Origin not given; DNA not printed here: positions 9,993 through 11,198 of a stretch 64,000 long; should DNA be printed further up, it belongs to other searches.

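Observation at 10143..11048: The radical SAM domain mixes MoaA and viperin signatures but lacks MoaA's cyclase features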

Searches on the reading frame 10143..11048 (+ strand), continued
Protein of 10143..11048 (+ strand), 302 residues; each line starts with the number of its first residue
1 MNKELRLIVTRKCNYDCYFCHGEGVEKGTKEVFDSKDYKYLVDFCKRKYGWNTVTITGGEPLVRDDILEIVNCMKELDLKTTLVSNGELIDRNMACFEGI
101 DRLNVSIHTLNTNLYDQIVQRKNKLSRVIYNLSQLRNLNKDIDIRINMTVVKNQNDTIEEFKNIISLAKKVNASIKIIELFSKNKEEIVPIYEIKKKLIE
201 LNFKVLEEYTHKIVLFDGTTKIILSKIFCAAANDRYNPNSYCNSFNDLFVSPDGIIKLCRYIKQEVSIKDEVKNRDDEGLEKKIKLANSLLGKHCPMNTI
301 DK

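Call 40: search_protein_families(library=ncbifam, proteins=[P0121, P0133, P0167, P0201, P0222, P0227, P0232, P0253, P0259, P0268], max_evalue=1e-10)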
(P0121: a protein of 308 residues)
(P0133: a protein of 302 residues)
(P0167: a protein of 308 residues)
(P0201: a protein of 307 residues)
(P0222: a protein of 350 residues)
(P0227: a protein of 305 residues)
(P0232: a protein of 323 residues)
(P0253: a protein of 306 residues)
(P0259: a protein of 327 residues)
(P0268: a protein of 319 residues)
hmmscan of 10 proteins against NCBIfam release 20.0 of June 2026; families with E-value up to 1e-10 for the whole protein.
P0121 (308 aa): 16 families
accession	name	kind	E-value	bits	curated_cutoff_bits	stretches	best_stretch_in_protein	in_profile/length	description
TIGR02668.1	moaA_archaeal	equivalog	2.2e-40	138.5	325.25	1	2-288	10-296/303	GTP 3',8-cyclase MoaA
NF001199.0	PRK00164.2-1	equivalog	3.1e-34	118.5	231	1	2-285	12-296/308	GTP 3',8-cyclase MoaA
TIGR02666.1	moaA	equivalog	4.5e-32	111.3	284.05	1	2-288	10-307/336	GTP 3',8-cyclase MoaA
NF038283.1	viperin_w_prok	equivalog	5.4e-18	65.2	180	1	6-165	6-176/281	viperin family antiviral radical SAM protein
TIGR04317.1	W_rSAM_matur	equivalog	1.8e-17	63.5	380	1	2-172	4-176/349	tungsten cofactor oxidoreductase radical SAM maturase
NF050035.1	rSAM_WgK_link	exception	1.4e-15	57.2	650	1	7-178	14-180/367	radical SAM/SPASM peptide maturase WgkB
TIGR04250.1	SCM_rSAM_ScmE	equivalog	2.4e-15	56.3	400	1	7-162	8-163/358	SynChlorMet cassette radical SAM/SPASM protein ScmE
NF045646.2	rSAM_Se_TrsS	equivalog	2.5e-13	49.4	490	1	8-175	92-259/441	radical SAM (seleno)protein TrsS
TIGR02495.1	NrdG2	equivalog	5e-13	48.8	131.15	1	7-165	21-178/193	anaerobic ribonucleoside-triphosphate reductase activating protein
TIGR02493.1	PFLA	equivalog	8.2e-13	48.3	231.75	1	5-178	17-193/235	pyruvate formate-lyase-activating protein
TIGR04055.1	rSAM_NirJ2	equivalog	1.6e-12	47.6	500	1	8-205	6-196/326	putative heme d1 biosynthesis radical SAM protein NirJ2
NF048010.1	SfplDhtActHpsHDes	equivalog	2.1e-12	46.5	430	1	53-187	134-269/298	(2S)-3-sulfopropanediol dehydratase activating enzyme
TIGR03961.1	rSAM_PTO1314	hypoth_equivalog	1.1e-11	44.7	306.05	1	10-181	31-192/332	PTO1314 family radical SAM protein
TIGR04545.1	rSAM_ahbD_hemeb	equivalog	1.3e-11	44.5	500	1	7-176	5-171/339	heme b synthase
TIGR04251.1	SCM_rSAM_ScmF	equivalog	1.9e-11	43.9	400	1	1-184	3-187/353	SynChlorMet cassette radical SAM/SPASM protein ScmF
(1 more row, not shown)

P0133 (302 aa): 9 families
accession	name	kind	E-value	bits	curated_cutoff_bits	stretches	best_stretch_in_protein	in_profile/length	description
TIGR02668.1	moaA_archaeal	equivalog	1.6e-37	129.2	325.25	1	3-289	10-296/303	GTP 3',8-cyclase MoaA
NF001199.0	PRK00164.2-1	equivalog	1.2e-34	119.9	231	1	4-287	13-297/308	GTP 3',8-cyclase MoaA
TIGR02666.1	moaA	equivalog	9.6e-34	116.8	284.05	1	3-279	10-297/336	GTP 3',8-cyclase MoaA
NF038283.1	viperin_w_prok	equivalog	7.5e-20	71.2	180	1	9-165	8-176/281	viperin family antiviral radical SAM protein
TIGR02495.1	NrdG2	equivalog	1.4e-16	60.4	131.15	1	7-152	20-169/193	anaerobic ribonucleoside-triphosphate reductase activating protein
TIGR04317.1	W_rSAM_matur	equivalog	5.6e-16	58.6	380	1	4-181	5-186/349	tungsten cofactor oxidoreductase radical SAM maturase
TIGR03977.1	rSAM_pair_HxsC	equivalog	1.9e-13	50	267.9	1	6-179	28-202/292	His-Xaa-Ser system radical SAM maturase HxsC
NF038332.1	rSAM_rare_HxsC4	exception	2.5e-11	43.3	500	1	3-172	14-186/335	radical SAM protein HxsC4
TIGR04250.1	SCM_rSAM_ScmE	equivalog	6.1e-11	41.8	400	1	5-143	5-145/358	SynChlorMet cassette radical SAM/SPASM protein ScmE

P0167 (308 aa): 14 families
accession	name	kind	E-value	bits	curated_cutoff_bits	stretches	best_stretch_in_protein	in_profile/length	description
TIGR02668.1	moaA_archaeal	equivalog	1.6e-46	158.7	325.25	1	3-290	10-296/303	GTP 3',8-cyclase MoaA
NF001199.0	PRK00164.2-1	equivalog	1.1e-45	156.1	231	1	3-291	12-300/308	GTP 3',8-cyclase MoaA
TIGR02666.1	moaA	equivalog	1.3e-35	123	284.05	1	3-292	10-306/336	GTP 3',8-cyclase MoaA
TIGR04317.1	W_rSAM_matur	equivalog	1.3e-18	67.3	380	1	3-262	4-258/349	tungsten cofactor oxidoreductase radical SAM maturase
TIGR02495.1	NrdG2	equivalog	1.7e-14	53.6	131.15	1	8-166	21-179/193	anaerobic ribonucleoside-triphosphate reductase activating protein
NF038283.1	viperin_w_prok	equivalog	4.1e-13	49.1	180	1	10-156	9-168/281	viperin family antiviral radical SAM protein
NF050035.1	rSAM_WgK_link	exception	4.6e-13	48.9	650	1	9-137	15-146/367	radical SAM/SPASM peptide maturase WgkB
TIGR02109.1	PQQ_syn_pqqE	equivalog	1.5e-12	47.2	381.35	1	9-171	13-173/358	pyrroloquinoline quinone biosynthesis protein PqqE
TIGR02493.1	PFLA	equivalog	7.1e-12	45.2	231.75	1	9-180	21-195/235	pyruvate formate-lyase-activating protein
NF043069.1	T4HPD_activ_SAM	equivalog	1.2e-11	44.5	425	1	11-180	86-251/299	trans-4-hydroxy-L-proline dehydratase activase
TIGR04250.1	SCM_rSAM_ScmE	equivalog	1.4e-11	43.9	400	1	8-163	8-164/358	SynChlorMet cassette radical SAM/SPASM protein ScmE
TIGR03961.1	rSAM_PTO1314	hypoth_equivalog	2.4e-11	43.5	306.05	1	29-174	47-185/332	PTO1314 family radical SAM protein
TIGR04055.1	rSAM_NirJ2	equivalog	3.2e-11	43.3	500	1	9-172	6-166/326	putative heme d1 biosynthesis radical SAM protein NirJ2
TIGR02494.1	PFLE_PFLC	subfamily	7.3e-11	41.9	174.35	0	53-180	126-252/293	glycyl-radical enzyme activating protein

P0201 (307 aa): 7 families
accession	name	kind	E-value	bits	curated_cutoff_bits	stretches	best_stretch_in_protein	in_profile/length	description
TIGR02668.1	moaA_archaeal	equivalog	1.4e-37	129.3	325.25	1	6-295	10-294/303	GTP 3',8-cyclase MoaA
NF001199.0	PRK00164.2-1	equivalog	6.5e-33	114.2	231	1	7-293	13-295/308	GTP 3',8-cyclase MoaA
TIGR02666.1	moaA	equivalog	1.3e-27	96.7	284.05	1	6-206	10-217/336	GTP 3',8-cyclase MoaA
NF038283.1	viperin_w_prok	equivalog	2.8e-14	53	180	1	7-157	3-165/281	viperin family antiviral radical SAM protein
TIGR04317.1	W_rSAM_matur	equivalog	4.3e-13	49.1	380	1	6-189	4-189/349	tungsten cofactor oxidoreductase radical SAM maturase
TIGR02495.1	NrdG2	equivalog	1.4e-12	47.3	131.15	1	3-141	12-150/193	anaerobic ribonucleoside-triphosphate reductase activating protein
NF045702.1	rSAM_GDGT_ether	equivalog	6.5e-12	44.8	450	1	11-154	91-233/486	tetraether lipid synthase Tes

P0222 (350 aa): 12 families
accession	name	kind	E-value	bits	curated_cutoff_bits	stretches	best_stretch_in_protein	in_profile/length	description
TIGR02668.1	moaA_archaeal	equivalog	5.4e-44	150.4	325.25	1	39-334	10-295/303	GTP 3',8-cyclase MoaA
TIGR02666.1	moaA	equivalog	8e-43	146.7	284.05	1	39-333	10-305/336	GTP 3',8-cyclase MoaA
NF001199.0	PRK00164.2-1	equivalog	1.2e-39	136.3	231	1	40-217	13-189/308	GTP 3',8-cyclase MoaA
TIGR02109.1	PQQ_syn_pqqE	equivalog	6.5e-15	54.9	381.35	1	45-188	13-155/358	pyrroloquinoline quinone biosynthesis protein PqqE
TIGR04545.1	rSAM_ahbD_hemeb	equivalog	1.7e-14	54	500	1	45-185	6-145/339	heme b synthase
NF038283.1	viperin_w_prok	equivalog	2.5e-14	53.1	180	1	42-186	5-161/281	viperin family antiviral radical SAM protein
TIGR04303.1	GeoRSP_rSAM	equivalog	3.2e-14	53.2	400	1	41-187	7-149/325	GeoRSP system radical SAM/SPASM protein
NF045574.1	sacti_mat_StsB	exception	5.4e-13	48.6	625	1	39-207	96-260/466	StsB family radical SAM/SPASM domain sactipeptide maturase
TIGR04317.1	W_rSAM_matur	equivalog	7.9e-13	48.2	380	1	45-174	10-137/349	tungsten cofactor oxidoreductase radical SAM maturase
TIGR04466.1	rSAM_BlsE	equivalog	2.2e-12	47.1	400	1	47-175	11-136/327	cytosylglucuronate decarboxylase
TIGR04546.1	rSAM_ahbC_deAc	equivalog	2.9e-11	42.8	650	1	44-177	44-176/390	12,18-didecarboxysiroheme deacetylase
TIGR04055.1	rSAM_NirJ2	equivalog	6.2e-11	42.4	500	0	47-177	8-137/326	putative heme d1 biosynthesis radical SAM protein NirJ2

P0227 (305 aa): 27 families (the best 25 are shown)
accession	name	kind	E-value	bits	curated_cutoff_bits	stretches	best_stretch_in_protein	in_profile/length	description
TIGR02668.1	moaA_archaeal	equivalog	1.2e-107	359.4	325.25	1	2-302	1-302/303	GTP 3',8-cyclase MoaA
NF001199.0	PRK00164.2-1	equivalog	1.3e-101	339.9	231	1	1-302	2-305/308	GTP 3',8-cyclase MoaA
TIGR02666.1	moaA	equivalog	7.2e-78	261.9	284.05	1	2-300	1-311/336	GTP 3',8-cyclase MoaA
NF045702.1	rSAM_GDGT_ether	equivalog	7.7e-22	77.6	450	1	14-194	89-273/486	tetraether lipid synthase Tes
NF045646.2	rSAM_Se_TrsS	equivalog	5.6e-21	74.6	490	1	15-193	90-271/441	radical SAM (seleno)protein TrsS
TIGR04347.1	pseudo_SAM_Halo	equivalog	1e-20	74.4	525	1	16-170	43-195/390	TIGR04347 family pseudo-SAM/SPASM protein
TIGR04545.1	rSAM_ahbD_hemeb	equivalog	4e-19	69.2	500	1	16-175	5-163/339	heme b synthase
TIGR02109.1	PQQ_syn_pqqE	equivalog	1.6e-18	66.8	381.35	1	13-267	9-258/358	pyrroloquinoline quinone biosynthesis protein PqqE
TIGR04055.1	rSAM_NirJ2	equivalog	2.5e-18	66.7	500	1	17-192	6-180/326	putative heme d1 biosynthesis radical SAM protein NirJ2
TIGR04303.1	GeoRSP_rSAM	equivalog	6.4e-18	65.4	400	1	16-180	10-170/325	GeoRSP system radical SAM/SPASM protein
TIGR04053.2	TIGR04053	equivalog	9e-17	61.3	395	1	17-227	14-231/366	TIGR04053 family radical SAM/SPASM domain-containing protein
NF038283.1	viperin_w_prok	equivalog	1.3e-16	60.6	180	1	17-172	8-176/281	viperin family antiviral radical SAM protein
TIGR04546.1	rSAM_ahbC_deAc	equivalog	1.9e-16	59.8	650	1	16-180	44-206/390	12,18-didecarboxysiroheme deacetylase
TIGR04317.1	W_rSAM_matur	equivalog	1.4e-14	54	380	1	12-147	5-138/349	tungsten cofactor oxidoreductase radical SAM maturase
TIGR03977.1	rSAM_pair_HxsC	equivalog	2e-14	53.2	267.9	1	15-218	29-237/292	His-Xaa-Ser system radical SAM maturase HxsC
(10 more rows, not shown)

P0232 (323 aa): 15 families
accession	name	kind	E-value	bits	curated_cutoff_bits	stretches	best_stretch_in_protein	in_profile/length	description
TIGR02668.1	moaA_archaeal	equivalog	2.3e-102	342.1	325.25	1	2-301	1-302/303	GTP 3',8-cyclase MoaA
NF001199.0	PRK00164.2-1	equivalog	2.6e-92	309.3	231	1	1-301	2-305/308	GTP 3',8-cyclase MoaA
TIGR02666.1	moaA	equivalog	6e-74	249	284.05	1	2-295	1-307/336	GTP 3',8-cyclase MoaA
NF045702.1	rSAM_GDGT_ether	equivalog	6.6e-17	61.3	450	1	14-189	89-268/486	tetraether lipid synthase Tes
NF038283.1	viperin_w_prok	equivalog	3e-13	49.6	180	1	19-166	10-169/281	viperin family antiviral radical SAM protein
TIGR04317.1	W_rSAM_matur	equivalog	6.2e-13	48.6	380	1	13-179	6-176/349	tungsten cofactor oxidoreductase radical SAM maturase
NF045646.2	rSAM_Se_TrsS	equivalog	6.2e-13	48.1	490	1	17-189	92-266/441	radical SAM (seleno)protein TrsS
TIGR03962.1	mycofact_rSAM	equivalog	6.9e-13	48.5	265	1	20-216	21-218/339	mycofactocin radical SAM maturase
TIGR02109.1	PQQ_syn_pqqE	equivalog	2.6e-12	46.4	381.35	1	17-176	13-171/358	pyrroloquinoline quinone biosynthesis protein PqqE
NF049973.1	radical_Rv1681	equivalog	3.1e-12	46.1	380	1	17-150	78-212/326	Rv1681 family radical SAM protein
TIGR04545.1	rSAM_ahbD_hemeb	equivalog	3.3e-12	46.5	500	1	18-192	7-181/339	heme b synthase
TIGR04054.1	rSAM_NirJ1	equivalog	7.7e-12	44.5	650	1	19-150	44-175/387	putative heme d1 biosynthesis radical SAM protein NirJ1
TIGR04055.1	rSAM_NirJ2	equivalog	8.3e-12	45.3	500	1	20-193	9-181/326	putative heme d1 biosynthesis radical SAM protein NirJ2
NF038332.1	rSAM_rare_HxsC4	exception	9e-12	44.8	500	1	13-177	16-184/335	radical SAM protein HxsC4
TIGR04303.1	GeoRSP_rSAM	equivalog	8.9e-11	41.9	400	0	13-178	7-168/325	GeoRSP system radical SAM/SPASM protein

P0253 (306 aa): 22 families
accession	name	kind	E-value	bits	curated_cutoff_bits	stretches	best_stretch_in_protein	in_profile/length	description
NF001199.0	PRK00164.2-1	equivalog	3.4e-116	387.7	231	1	2-305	4-306/308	GTP 3',8-cyclase MoaA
TIGR02668.1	moaA_archaeal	equivalog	1.3e-111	372.4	325.25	1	1-305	1-303/303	GTP 3',8-cyclase MoaA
TIGR02666.1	moaA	equivalog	6.2e-76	255.5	284.05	1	2-293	2-302/336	GTP 3',8-cyclase MoaA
TIGR04317.1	W_rSAM_matur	equivalog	1.1e-19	70.8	380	1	11-188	5-188/349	tungsten cofactor oxidoreductase radical SAM maturase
NF045646.2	rSAM_Se_TrsS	equivalog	1.3e-18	66.7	490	1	14-174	90-254/441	radical SAM (seleno)protein TrsS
NF045702.1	rSAM_GDGT_ether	equivalog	3.6e-18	65.5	450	1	13-183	89-265/486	tetraether lipid synthase Tes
TIGR02109.1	PQQ_syn_pqqE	equivalog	1.8e-17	63.3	381.35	1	12-172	9-170/358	pyrroloquinoline quinone biosynthesis protein PqqE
NF050035.1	rSAM_WgK_link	exception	2.4e-17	63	650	1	11-175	10-172/367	radical SAM/SPASM peptide maturase WgkB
TIGR04545.1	rSAM_ahbD_hemeb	equivalog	6.3e-17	62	500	1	15-214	5-203/339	heme b synthase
NF038283.1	viperin_w_prok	equivalog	9.9e-17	61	180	1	16-181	8-189/281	viperin family antiviral radical SAM protein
TIGR03961.1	rSAM_PTO1314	hypoth_equivalog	4.8e-15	55.7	306.05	1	19-178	32-185/332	PTO1314 family radical SAM protein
TIGR04347.1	pseudo_SAM_Halo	equivalog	5e-15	55.7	525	1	14-148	42-178/390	TIGR04347 family pseudo-SAM/SPASM protein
TIGR04466.1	rSAM_BlsE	equivalog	1.7e-14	54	400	1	15-148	8-141/327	cytosylglucuronate decarboxylase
TIGR04055.1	rSAM_NirJ2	equivalog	1.9e-14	53.9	500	1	15-172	5-162/326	putative heme d1 biosynthesis radical SAM protein NirJ2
TIGR04053.2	TIGR04053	equivalog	1.8e-12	47.2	395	1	15-180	13-182/366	TIGR04053 family radical SAM/SPASM domain-containing protein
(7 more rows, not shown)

P0259 (327 aa): 17 families
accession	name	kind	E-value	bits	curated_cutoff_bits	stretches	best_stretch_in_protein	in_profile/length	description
TIGR02668.1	moaA_archaeal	equivalog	4.3e-61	206.5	325.25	1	4-290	8-295/303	GTP 3',8-cyclase MoaA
NF001199.0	PRK00164.2-1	equivalog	7e-56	189.6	231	1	4-289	10-297/308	GTP 3',8-cyclase MoaA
TIGR02666.1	moaA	equivalog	7e-53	179.7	284.05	1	4-289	8-305/336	GTP 3',8-cyclase MoaA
NF045646.2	rSAM_Se_TrsS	equivalog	1e-17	63.9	490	1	10-185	90-266/441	radical SAM (seleno)protein TrsS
NF045702.1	rSAM_GDGT_ether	equivalog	4.5e-16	58.6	450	1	9-185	89-268/486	tetraether lipid synthase Tes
NF050035.1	rSAM_WgK_link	exception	5.2e-16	58.6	650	1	8-144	11-148/367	radical SAM/SPASM peptide maturase WgkB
TIGR02109.1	PQQ_syn_pqqE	equivalog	6.4e-16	58.2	381.35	1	8-183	9-183/358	pyrroloquinoline quinone biosynthesis protein PqqE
TIGR04317.1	W_rSAM_matur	equivalog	7.1e-15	55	380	1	7-186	5-188/349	tungsten cofactor oxidoreductase radical SAM maturase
TIGR04103.1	rSAM_nif11_3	equivalog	2.4e-14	52.8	725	1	11-120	10-118/412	nif11-class peptide radical SAM maturase 3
TIGR04303.1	GeoRSP_rSAM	equivalog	2.9e-14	53.4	400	1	11-179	10-174/325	GeoRSP system radical SAM/SPASM protein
TIGR04545.1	rSAM_ahbD_hemeb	equivalog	3.7e-14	52.9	500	1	11-195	5-188/339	heme b synthase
TIGR04311.1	rSAM_Geo_metal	subfamily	5.8e-14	52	400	1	7-133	4-133/423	radical SAM/SPASM family putative metalloenzyme maturase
TIGR04347.1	pseudo_SAM_Halo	equivalog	7.9e-14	51.7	525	1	11-140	43-172/390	TIGR04347 family pseudo-SAM/SPASM protein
TIGR04055.1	rSAM_NirJ2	equivalog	2.3e-13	50.4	500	1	12-199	6-191/326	putative heme d1 biosynthesis radical SAM protein NirJ2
NF038283.1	viperin_w_prok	equivalog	2.5e-13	49.8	180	1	12-128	8-129/281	viperin family antiviral radical SAM protein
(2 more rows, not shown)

P0268 (319 aa): 7 families
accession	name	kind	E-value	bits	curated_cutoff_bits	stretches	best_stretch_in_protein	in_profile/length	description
TIGR02668.1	moaA_archaeal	equivalog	1.3e-34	119.6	325.25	1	16-306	12-295/303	GTP 3',8-cyclase MoaA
NF001199.0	PRK00164.2-1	equivalog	5.5e-29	101.3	231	1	16-316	14-306/308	GTP 3',8-cyclase MoaA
TIGR02666.1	moaA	equivalog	7e-29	100.9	284.05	1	14-292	10-292/336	GTP 3',8-cyclase MoaA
NF038283.1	viperin_w_prok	equivalog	8.4e-19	67.8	180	1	20-206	8-209/281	viperin family antiviral radical SAM protein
TIGR04545.1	rSAM_ahbD_hemeb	equivalog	1.7e-12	47.4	500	1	20-168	6-156/339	heme b synthase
TIGR04317.1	W_rSAM_matur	equivalog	2.4e-12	46.6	380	1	14-170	4-162/349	tungsten cofactor oxidoreductase radical SAM maturase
TIGR02495.1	NrdG2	equivalog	6.1e-12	45.3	131.15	1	18-161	20-166/193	anaerobic ribonucleoside-triphosphate reductase activating protein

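Call 44: search_solved_structures(query=P0253, max_evalue=1e-20, show_alignments=1)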
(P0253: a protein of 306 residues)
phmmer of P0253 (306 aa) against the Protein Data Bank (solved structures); distinct sequences matched with E-value up to 1e-20: 3.
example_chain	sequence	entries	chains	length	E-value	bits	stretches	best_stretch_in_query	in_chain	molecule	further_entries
1tv7_A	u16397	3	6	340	9.4e-43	149.4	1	3-304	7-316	Molybdenum cofactor biosynthesis protein A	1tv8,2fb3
2fb2_A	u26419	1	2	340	2.6e-40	141.4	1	3-304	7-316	Molybdenum cofactor biosynthesis protein A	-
8wm2_A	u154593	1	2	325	1.8e-21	79.5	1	12-119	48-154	Fe-S radical SAM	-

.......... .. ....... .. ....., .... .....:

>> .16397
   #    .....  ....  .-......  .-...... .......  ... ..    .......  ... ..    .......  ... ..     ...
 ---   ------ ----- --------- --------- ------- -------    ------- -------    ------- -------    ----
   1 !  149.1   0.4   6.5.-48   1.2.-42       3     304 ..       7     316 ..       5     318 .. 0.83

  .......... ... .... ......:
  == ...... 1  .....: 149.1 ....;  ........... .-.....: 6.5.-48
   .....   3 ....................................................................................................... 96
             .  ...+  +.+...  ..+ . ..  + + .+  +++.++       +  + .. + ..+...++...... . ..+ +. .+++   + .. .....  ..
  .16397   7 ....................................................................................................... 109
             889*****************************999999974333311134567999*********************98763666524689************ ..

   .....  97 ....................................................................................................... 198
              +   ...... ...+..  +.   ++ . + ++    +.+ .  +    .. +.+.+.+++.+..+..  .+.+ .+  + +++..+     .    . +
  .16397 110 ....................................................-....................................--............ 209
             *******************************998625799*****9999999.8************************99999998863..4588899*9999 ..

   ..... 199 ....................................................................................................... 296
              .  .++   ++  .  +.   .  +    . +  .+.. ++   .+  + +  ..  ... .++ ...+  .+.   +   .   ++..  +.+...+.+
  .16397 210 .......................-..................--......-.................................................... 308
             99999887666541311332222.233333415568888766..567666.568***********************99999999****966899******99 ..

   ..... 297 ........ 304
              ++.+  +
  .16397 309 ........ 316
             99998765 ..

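Call 51: find_related_loci(query=A1, collection=metagenome_contigs, flank=6000)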
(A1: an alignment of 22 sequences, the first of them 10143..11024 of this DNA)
Query A1 (294 aa) in metagenome_contigs; peptide patterns used: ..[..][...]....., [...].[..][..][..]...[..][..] (x = any residue, [..] = any of these).
600 stretches matched a pattern (row limit reached: there are more); 460 encode a relative of the query (tblastn E <= 1e-3); the best 80 are kept; 80 distinct loci.
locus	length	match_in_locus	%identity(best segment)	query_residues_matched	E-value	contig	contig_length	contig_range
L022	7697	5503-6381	83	1-293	1e-162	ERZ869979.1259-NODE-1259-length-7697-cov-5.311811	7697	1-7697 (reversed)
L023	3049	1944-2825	71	1-294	1e-152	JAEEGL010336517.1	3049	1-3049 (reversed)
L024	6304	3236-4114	71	1-293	5e-146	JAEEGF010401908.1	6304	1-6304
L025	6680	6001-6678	70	1-226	3e-107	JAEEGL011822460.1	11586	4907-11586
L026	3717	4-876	54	3-293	2e-100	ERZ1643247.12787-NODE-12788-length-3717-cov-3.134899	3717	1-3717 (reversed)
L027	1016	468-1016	70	1-183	4e-93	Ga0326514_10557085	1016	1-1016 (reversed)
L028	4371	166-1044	47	3-294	3e-82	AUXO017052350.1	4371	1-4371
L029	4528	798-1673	44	3-293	8e-80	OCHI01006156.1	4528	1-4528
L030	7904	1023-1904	40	1-293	5e-76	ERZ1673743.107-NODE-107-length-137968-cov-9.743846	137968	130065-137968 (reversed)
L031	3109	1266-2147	40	1-293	1e-76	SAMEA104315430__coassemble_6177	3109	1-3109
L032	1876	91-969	41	1-293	6e-75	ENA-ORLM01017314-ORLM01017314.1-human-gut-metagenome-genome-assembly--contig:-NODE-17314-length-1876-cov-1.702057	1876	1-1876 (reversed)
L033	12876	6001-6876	41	2-293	6e-72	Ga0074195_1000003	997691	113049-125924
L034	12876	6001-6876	43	3-294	1e-71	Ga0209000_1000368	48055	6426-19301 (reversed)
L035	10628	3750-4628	41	1-293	2e-71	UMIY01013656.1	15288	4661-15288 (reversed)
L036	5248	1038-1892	40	1-293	1e-71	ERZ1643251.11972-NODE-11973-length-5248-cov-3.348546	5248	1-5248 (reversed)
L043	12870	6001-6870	39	3-292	9e-67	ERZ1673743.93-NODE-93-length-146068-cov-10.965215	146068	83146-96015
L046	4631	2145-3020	40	1-292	1e-63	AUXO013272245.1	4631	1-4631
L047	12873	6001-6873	39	2-292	8e-63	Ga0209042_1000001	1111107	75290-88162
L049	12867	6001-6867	38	1-287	3e-55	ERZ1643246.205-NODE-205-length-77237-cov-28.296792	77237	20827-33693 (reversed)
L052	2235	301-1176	35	4-293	1e-55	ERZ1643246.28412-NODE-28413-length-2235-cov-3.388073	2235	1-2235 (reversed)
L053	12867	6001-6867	37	2-294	1e-54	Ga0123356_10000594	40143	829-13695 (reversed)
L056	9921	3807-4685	34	3-294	3e-49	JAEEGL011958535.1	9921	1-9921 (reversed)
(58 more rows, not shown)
